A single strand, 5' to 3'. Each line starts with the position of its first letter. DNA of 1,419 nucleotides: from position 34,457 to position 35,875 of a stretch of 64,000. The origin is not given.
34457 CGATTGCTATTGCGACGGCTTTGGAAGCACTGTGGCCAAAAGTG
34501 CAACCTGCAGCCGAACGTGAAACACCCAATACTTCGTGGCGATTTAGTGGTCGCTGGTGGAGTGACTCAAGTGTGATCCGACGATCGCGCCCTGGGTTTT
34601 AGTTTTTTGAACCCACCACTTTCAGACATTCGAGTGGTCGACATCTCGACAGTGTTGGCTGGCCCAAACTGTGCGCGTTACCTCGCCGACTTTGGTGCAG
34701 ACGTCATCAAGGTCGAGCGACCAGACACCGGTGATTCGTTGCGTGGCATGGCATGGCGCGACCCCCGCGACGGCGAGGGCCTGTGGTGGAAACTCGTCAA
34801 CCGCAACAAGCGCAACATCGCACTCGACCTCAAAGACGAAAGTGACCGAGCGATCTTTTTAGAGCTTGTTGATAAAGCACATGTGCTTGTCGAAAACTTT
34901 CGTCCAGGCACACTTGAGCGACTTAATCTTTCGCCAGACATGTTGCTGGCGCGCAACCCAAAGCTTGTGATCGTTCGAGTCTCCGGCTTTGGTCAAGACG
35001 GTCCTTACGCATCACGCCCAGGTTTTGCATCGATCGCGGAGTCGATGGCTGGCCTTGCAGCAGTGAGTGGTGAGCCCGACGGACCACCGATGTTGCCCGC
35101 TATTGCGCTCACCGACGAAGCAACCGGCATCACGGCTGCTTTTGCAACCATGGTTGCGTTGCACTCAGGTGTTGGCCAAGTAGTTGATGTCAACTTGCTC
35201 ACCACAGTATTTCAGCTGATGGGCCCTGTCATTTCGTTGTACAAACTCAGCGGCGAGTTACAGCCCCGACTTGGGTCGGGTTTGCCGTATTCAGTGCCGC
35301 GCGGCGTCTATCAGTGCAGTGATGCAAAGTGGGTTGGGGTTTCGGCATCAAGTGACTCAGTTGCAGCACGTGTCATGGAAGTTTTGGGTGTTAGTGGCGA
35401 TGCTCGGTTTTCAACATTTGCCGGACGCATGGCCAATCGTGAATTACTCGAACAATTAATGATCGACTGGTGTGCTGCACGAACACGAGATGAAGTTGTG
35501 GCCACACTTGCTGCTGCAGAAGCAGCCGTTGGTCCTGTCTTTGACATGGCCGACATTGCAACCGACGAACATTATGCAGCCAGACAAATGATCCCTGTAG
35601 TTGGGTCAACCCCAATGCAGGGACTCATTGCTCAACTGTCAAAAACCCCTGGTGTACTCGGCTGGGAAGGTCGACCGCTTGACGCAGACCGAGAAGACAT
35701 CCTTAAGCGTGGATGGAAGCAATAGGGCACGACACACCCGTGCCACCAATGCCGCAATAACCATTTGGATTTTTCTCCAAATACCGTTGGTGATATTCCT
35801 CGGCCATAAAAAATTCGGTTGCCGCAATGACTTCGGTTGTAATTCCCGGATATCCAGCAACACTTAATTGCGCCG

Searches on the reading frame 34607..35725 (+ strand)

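Call 46: search_protein_families(library=pfam, proteins=[window:34607-35725:+], max_evalue=0.00001)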
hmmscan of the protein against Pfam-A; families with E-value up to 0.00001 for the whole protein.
window:34607-35725:+ (372 aa): 1 family
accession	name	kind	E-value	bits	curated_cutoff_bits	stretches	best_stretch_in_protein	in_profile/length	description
PF02515.22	CoA_transf_3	-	8.7e-104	348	23.3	1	5-357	1-360/366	CoA-transferase family III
